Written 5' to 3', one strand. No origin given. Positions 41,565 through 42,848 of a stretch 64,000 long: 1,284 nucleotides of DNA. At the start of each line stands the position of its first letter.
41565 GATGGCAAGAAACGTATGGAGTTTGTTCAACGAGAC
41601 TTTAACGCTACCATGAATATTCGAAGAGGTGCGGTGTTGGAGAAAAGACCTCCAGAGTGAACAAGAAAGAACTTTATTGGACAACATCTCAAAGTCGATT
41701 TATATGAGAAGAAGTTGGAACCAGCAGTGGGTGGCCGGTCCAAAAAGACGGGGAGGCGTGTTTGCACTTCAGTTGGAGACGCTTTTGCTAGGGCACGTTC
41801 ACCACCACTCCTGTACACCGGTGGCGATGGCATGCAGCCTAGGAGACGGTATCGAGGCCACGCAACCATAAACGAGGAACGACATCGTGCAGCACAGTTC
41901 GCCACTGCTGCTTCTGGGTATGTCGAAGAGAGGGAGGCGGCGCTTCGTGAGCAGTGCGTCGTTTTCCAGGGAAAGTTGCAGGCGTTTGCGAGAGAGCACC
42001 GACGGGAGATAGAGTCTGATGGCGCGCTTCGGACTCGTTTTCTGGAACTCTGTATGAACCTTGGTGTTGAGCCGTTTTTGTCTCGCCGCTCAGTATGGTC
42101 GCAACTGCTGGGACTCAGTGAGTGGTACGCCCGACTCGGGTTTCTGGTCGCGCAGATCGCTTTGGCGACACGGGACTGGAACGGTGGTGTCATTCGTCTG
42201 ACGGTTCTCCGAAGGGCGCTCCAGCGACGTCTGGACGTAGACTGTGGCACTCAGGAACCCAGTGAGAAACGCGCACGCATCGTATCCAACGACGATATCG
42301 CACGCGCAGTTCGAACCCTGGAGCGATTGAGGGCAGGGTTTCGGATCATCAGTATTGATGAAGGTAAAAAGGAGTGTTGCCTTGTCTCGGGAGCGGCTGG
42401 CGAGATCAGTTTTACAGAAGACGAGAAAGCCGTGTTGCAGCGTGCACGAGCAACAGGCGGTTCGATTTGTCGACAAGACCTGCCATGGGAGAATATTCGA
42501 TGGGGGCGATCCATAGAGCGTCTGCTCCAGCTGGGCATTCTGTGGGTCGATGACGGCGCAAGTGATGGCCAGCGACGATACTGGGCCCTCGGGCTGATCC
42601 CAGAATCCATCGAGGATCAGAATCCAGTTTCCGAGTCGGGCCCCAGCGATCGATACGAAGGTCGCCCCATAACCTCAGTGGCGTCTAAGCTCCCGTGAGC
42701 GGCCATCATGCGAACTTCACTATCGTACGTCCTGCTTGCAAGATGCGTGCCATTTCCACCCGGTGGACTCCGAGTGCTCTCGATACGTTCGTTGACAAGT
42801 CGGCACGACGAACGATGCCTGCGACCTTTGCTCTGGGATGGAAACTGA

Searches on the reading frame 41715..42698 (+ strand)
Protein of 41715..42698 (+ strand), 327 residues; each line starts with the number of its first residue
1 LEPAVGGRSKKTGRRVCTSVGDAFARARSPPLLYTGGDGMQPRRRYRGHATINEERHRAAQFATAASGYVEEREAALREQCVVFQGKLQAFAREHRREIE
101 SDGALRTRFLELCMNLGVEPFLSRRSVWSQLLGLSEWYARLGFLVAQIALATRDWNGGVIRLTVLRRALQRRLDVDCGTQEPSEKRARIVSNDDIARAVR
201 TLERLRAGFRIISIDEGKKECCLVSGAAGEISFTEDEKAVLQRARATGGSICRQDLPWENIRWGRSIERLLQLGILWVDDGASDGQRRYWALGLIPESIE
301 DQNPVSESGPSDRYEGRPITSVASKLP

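Call 60: search_protein_families(library=pfam, proteins=[window:41715-42698:+], max_evalue=0.001)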
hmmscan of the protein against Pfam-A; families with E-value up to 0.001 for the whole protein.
window:41715-42698:+ (327 aa): 1 family
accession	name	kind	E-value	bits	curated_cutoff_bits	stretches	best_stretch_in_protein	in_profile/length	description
PF04157.22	EAP30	-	4.1e-28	99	26.8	1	50-280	4-219/219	EAP30/Vps36 family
